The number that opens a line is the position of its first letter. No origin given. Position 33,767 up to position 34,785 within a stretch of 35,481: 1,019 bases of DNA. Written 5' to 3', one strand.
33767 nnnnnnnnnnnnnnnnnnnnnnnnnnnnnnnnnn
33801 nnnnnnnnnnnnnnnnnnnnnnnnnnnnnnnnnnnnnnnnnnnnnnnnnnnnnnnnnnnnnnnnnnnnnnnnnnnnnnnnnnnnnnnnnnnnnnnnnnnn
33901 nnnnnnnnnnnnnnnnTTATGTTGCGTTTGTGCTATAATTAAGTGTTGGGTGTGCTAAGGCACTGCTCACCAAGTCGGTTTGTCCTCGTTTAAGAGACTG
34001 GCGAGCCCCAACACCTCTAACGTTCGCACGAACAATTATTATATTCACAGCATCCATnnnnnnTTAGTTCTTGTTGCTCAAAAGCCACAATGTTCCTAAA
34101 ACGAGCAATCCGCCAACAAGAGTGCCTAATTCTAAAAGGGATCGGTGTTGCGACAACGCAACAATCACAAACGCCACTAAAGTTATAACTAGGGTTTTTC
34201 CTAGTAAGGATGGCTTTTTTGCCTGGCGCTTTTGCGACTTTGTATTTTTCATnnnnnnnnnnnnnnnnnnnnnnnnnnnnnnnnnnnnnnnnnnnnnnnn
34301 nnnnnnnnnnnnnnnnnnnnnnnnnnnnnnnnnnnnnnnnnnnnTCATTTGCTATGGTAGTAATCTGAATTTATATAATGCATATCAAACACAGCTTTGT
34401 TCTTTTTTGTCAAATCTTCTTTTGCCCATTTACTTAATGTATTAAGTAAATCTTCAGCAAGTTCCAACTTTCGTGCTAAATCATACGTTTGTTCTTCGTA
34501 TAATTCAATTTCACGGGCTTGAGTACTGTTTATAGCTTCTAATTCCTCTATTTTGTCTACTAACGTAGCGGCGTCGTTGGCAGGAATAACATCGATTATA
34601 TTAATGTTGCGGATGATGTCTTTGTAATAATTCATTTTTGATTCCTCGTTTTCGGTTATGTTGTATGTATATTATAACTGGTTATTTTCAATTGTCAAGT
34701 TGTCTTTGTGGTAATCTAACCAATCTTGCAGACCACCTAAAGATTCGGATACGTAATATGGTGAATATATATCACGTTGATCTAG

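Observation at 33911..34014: A late-type promoter inside the early arm points at a compact 72-nt three-way-junction element whose loop is the complement of the early RBS motif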

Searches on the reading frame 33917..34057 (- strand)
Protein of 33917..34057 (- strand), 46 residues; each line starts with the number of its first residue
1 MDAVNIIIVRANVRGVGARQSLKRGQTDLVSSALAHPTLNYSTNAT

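Call 84: search_protein_families(library=pfam, proteins=[window:33917-34057:-], max_evalue=0.01)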
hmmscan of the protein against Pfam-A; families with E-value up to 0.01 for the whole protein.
window:33917-34057:- (46 aa): 0 families

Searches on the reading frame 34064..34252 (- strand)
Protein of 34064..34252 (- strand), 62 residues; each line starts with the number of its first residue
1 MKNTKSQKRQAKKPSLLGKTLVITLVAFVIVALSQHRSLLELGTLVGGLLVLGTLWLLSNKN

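Call 24: find_related_loci(query=window:34064-34252:-, collection=viral_contigs, flank=3000)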
Query window:34064-34252:- (62 aa) in viral_contigs; peptide patterns used: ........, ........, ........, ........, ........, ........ (x = any residue, [..] = any of these).
59 stretches matched a pattern, but none encodes a relative of the query by tblastn (E <= 1e-3).

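Call 49: search_protein_families(library=phrogs, proteins=[window:34064-34252:-], max_evalue=0.01)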
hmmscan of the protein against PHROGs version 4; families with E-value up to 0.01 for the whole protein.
window:34064-34252:- (62 aa): 0 families

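Call 62: find_homologous_proteins(query=window:34064-34252:-, max_evalue=0.001)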
Query window:34064-34252:- (62 aa): 1 proteins with E <= 0.001 among 1 candidates.
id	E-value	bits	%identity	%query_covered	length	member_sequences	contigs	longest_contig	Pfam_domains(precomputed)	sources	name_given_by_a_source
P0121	1.4e-29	118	100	100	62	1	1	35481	-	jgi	-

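Call 84: search_protein_families(library=pfam, proteins=[window:34064-34252:-], max_evalue=0.01)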
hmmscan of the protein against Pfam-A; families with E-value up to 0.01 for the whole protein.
window:34064-34252:- (62 aa): 0 families

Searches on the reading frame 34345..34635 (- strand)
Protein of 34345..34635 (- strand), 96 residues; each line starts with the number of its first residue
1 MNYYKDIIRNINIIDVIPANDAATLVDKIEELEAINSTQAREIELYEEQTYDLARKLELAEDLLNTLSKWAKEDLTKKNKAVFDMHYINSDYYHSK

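Call 49: search_protein_families(library=phrogs, proteins=[window:34345-34635:-], max_evalue=0.01)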
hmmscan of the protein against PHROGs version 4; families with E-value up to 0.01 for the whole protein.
window:34345-34635:- (96 aa): 0 families

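Call 63: find_homologous_proteins(query=window:34345-34635:-, max_evalue=0.001)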
Query window:34345-34635:- (96 aa): 1 proteins with E <= 0.001 among 4 candidates.
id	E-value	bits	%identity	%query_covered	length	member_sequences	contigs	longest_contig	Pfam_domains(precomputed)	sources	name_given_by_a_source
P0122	4.1e-54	198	100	100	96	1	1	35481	-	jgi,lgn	-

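Call 84: search_protein_families(library=pfam, proteins=[window:34345-34635:-], max_evalue=0.01)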
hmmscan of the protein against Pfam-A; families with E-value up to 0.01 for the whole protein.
window:34345-34635:- (96 aa): 2 families
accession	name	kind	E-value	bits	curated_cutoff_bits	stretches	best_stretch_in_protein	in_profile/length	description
PF11559.13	ADIP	-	0.0093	16.5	34.3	0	21-82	67-124/151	Afadin- and alpha -actinin-Binding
PF19963.4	VMAP-M1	-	0.0096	17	25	0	15-85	27-94/113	vWA-MoxR associated protein middle region (VMAP-M) 1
